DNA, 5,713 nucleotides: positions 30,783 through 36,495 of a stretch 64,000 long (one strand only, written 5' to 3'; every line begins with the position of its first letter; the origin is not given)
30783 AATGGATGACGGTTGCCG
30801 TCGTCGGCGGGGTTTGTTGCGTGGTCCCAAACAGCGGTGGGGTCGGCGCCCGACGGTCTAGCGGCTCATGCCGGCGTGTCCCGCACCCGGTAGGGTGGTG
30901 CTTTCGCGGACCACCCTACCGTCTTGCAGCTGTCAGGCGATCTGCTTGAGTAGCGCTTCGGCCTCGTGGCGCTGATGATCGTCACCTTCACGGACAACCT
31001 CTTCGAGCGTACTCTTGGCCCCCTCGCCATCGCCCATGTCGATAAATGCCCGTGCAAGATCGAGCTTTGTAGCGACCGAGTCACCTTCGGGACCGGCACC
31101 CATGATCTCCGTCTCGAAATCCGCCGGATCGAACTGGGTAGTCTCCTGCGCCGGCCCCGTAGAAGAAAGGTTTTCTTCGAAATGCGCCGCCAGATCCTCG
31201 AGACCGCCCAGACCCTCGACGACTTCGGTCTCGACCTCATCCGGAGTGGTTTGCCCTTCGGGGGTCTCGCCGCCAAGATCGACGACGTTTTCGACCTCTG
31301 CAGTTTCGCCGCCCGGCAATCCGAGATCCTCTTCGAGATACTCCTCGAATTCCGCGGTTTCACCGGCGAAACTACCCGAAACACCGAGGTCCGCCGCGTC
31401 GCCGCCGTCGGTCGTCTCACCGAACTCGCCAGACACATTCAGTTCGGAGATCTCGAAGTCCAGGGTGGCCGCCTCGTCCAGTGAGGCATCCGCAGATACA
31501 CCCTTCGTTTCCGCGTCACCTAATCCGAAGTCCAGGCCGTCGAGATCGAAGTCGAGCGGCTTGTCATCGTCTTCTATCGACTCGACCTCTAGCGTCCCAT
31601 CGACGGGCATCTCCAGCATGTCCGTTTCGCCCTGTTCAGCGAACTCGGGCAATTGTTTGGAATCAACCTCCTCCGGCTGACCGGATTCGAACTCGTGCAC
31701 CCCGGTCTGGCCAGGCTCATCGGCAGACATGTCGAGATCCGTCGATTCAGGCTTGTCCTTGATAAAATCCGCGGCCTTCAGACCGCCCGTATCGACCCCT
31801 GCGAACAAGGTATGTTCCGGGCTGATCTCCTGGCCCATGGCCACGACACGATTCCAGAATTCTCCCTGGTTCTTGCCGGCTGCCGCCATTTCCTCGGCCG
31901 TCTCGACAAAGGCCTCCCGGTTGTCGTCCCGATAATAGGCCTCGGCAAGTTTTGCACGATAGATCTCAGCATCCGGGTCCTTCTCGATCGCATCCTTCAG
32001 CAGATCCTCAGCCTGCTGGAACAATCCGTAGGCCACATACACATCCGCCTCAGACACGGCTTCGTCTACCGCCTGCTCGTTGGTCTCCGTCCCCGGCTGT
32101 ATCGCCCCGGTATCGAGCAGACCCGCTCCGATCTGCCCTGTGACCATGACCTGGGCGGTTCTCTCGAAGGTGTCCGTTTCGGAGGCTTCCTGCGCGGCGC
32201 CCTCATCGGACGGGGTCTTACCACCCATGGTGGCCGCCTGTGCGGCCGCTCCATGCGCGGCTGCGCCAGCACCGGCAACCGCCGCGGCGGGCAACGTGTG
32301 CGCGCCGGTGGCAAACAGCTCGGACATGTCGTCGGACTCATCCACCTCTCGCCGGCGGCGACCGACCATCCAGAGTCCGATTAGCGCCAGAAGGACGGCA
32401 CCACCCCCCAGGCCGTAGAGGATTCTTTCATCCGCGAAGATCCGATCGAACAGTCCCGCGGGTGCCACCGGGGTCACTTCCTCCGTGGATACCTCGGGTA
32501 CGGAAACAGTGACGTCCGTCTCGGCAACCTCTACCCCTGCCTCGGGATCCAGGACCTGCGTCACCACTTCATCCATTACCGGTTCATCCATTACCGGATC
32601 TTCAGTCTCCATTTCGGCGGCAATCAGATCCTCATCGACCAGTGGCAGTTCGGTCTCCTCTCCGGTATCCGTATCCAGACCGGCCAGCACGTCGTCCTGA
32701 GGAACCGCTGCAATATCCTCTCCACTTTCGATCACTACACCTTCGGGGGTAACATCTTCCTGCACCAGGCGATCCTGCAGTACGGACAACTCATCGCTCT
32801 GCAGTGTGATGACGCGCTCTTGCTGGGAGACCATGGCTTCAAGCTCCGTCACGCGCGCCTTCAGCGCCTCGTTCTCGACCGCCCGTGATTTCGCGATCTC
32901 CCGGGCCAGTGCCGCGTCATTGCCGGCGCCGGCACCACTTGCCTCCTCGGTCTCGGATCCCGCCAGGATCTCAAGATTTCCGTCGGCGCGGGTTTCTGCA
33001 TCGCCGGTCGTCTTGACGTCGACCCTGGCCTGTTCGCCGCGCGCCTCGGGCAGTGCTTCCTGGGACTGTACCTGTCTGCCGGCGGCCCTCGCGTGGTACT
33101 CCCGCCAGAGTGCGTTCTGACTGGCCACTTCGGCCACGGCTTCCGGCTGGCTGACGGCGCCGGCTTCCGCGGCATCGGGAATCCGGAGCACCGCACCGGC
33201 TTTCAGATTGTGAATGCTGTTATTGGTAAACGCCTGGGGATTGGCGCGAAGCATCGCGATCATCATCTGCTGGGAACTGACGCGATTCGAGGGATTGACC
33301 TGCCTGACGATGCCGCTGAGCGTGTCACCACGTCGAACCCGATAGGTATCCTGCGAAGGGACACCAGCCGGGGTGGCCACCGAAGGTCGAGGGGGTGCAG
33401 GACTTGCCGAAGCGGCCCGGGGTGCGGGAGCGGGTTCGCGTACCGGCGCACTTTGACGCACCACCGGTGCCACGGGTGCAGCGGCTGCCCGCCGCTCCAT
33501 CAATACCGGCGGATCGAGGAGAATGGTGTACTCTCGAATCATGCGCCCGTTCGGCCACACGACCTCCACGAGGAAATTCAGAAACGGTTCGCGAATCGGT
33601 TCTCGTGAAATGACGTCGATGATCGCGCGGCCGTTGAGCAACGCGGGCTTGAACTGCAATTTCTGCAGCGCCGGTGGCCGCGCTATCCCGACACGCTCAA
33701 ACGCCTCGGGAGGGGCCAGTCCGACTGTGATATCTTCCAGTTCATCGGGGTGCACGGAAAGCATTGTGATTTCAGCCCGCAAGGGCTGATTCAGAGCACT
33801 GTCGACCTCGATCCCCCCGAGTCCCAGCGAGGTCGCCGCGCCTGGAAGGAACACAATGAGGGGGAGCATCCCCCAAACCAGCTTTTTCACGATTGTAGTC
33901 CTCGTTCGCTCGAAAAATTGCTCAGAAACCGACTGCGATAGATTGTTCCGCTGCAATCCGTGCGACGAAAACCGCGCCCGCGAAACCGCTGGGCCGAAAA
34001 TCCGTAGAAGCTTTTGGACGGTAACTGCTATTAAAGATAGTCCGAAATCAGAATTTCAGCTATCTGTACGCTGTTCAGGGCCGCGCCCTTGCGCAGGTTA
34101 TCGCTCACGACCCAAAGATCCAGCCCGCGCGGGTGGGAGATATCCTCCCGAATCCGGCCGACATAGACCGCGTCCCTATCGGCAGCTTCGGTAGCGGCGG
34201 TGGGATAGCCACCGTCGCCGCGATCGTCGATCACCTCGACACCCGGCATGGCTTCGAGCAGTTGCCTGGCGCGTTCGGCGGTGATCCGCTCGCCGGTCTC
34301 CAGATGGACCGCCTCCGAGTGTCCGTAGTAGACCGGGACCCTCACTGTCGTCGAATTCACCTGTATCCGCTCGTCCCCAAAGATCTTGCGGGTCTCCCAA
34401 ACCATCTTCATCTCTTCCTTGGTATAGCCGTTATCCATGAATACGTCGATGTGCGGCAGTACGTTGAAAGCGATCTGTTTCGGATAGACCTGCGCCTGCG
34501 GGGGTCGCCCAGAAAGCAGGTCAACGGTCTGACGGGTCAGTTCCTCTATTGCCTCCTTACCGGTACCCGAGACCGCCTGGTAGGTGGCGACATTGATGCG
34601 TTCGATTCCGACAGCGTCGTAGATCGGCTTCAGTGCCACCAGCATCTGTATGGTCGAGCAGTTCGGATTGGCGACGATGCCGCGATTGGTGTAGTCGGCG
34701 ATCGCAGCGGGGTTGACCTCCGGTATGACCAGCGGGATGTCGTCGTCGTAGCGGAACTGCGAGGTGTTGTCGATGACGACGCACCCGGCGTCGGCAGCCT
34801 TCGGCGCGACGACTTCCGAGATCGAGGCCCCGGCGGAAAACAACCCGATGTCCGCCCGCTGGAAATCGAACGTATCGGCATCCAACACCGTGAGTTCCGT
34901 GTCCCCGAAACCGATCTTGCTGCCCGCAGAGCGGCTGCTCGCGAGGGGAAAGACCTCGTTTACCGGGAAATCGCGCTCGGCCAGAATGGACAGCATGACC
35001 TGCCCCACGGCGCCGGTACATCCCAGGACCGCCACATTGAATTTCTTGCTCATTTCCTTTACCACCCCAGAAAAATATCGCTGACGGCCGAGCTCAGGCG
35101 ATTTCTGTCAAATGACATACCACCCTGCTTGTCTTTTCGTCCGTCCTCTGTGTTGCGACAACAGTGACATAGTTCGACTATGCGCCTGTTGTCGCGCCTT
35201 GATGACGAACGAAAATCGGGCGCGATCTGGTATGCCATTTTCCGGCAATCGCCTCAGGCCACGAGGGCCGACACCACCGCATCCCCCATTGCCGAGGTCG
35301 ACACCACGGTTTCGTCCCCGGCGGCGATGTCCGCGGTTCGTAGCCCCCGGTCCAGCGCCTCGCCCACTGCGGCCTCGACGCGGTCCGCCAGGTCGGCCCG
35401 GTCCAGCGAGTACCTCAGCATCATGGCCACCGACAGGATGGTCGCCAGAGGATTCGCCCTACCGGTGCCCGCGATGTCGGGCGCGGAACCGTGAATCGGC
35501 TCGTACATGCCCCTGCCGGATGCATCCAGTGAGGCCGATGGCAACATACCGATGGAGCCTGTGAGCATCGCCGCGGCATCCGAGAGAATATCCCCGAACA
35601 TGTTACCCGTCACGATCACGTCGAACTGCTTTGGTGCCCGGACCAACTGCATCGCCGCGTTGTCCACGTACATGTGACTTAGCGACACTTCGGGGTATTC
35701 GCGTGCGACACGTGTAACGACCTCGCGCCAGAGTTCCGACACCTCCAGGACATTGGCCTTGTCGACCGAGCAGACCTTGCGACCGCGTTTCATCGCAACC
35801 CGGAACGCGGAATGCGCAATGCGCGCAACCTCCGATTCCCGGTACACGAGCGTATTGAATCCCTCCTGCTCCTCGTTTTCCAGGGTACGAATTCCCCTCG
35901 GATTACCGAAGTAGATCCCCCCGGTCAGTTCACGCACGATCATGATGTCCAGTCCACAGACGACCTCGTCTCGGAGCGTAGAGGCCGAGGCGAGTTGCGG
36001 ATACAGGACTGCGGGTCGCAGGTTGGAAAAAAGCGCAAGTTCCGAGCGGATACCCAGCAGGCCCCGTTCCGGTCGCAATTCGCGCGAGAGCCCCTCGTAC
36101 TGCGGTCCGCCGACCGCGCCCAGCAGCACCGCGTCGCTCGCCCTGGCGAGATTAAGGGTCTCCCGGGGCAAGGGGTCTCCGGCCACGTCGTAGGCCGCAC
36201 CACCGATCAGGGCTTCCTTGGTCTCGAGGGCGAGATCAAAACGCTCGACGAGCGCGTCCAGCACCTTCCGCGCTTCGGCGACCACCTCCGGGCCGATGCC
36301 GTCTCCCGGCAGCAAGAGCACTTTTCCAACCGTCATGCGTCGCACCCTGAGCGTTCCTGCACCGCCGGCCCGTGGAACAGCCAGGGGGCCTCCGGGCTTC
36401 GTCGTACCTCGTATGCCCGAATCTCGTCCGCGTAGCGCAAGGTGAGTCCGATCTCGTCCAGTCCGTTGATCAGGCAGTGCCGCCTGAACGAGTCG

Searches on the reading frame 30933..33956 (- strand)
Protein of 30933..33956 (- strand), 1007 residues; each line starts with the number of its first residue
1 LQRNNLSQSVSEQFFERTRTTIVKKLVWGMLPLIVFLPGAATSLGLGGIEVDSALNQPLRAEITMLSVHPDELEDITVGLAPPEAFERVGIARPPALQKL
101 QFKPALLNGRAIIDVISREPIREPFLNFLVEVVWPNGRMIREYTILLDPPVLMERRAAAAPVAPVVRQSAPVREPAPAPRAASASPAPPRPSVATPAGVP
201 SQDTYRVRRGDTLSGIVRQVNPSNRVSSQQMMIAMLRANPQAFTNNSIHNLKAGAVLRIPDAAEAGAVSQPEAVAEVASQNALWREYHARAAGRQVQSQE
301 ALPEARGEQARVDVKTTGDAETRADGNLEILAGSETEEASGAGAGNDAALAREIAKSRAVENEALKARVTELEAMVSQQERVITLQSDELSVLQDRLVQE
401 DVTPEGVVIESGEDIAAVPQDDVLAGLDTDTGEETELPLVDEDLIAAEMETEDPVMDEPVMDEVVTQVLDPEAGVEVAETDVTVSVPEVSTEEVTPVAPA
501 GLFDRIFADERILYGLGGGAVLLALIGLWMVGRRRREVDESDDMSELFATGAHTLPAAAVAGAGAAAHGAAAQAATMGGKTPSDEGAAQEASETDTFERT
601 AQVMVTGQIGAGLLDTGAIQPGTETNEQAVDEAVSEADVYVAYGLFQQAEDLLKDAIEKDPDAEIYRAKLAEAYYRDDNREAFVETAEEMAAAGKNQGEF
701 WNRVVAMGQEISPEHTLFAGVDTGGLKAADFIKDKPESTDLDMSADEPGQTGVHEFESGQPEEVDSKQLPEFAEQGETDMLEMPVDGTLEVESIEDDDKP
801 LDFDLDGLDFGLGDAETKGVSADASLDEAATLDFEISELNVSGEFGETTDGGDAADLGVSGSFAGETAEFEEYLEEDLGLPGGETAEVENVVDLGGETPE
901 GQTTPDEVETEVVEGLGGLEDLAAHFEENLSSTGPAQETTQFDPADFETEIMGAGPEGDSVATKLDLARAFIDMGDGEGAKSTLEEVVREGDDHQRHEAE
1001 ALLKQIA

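Call 44: search_protein_families(library=pfam, proteins=[window:30933-33956:-], max_evalue=0.00001)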
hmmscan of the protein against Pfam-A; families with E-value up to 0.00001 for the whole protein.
window:30933-33956:- (1007 aa): 2 families
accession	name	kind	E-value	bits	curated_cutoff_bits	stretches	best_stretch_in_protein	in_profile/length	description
PF25800.1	FimV_N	-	3.2e-39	133.8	27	1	44-150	1-108/108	FimV N-terminal domain Ig-like domain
PF14559.12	TPR_19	-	3.3e-09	37.4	25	0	959-997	23-61/68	Tetratricopeptide repeat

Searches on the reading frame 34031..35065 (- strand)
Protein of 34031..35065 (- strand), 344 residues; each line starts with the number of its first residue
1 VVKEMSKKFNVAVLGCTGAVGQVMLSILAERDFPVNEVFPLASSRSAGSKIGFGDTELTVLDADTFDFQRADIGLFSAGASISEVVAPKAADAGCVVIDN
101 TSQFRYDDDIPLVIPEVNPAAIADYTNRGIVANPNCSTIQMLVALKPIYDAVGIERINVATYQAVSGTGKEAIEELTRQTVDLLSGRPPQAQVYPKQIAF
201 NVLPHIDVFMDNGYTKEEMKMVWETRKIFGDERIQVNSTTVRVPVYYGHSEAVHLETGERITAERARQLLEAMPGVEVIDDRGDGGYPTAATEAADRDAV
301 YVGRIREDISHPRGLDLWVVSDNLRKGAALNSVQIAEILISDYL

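Call 44: search_protein_families(library=pfam, proteins=[window:34031-35065:-], max_evalue=0.00001)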
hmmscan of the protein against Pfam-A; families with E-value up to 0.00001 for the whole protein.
window:34031-35065:- (344 aa): 2 families
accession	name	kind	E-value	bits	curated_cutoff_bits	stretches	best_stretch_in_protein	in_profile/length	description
PF02774.23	Semialdhyde_dhC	-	3.2e-61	207.1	26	1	145-326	1-184/184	Semialdehyde dehydrogenase, dimerisation domain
PF01118.30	Semialdhyde_dh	-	5.6e-35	120.8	26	1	10-124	1-120/121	Semialdehyde dehydrogenase, NAD binding domain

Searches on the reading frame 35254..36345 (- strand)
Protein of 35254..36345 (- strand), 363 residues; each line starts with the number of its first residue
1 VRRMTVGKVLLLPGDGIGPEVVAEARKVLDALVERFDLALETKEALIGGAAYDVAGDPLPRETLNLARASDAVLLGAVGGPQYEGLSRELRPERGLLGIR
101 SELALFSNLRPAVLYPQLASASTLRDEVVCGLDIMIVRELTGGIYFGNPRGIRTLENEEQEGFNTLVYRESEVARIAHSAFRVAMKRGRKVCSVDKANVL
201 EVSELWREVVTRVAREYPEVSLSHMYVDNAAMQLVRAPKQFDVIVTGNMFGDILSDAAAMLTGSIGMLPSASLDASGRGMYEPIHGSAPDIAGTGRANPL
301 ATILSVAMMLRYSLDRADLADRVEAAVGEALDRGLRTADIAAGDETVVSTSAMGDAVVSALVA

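Call 44: search_protein_families(library=pfam, proteins=[window:35254-36345:-], max_evalue=0.00001)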
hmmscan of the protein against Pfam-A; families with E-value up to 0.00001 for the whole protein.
window:35254-36345:- (363 aa): 1 family
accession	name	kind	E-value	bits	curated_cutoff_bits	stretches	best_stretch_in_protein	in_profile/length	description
PF00180.25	Iso_dh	-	4.4e-137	457.4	27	1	8-357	1-348/348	Isocitrate/isopropylmalate dehydrogenase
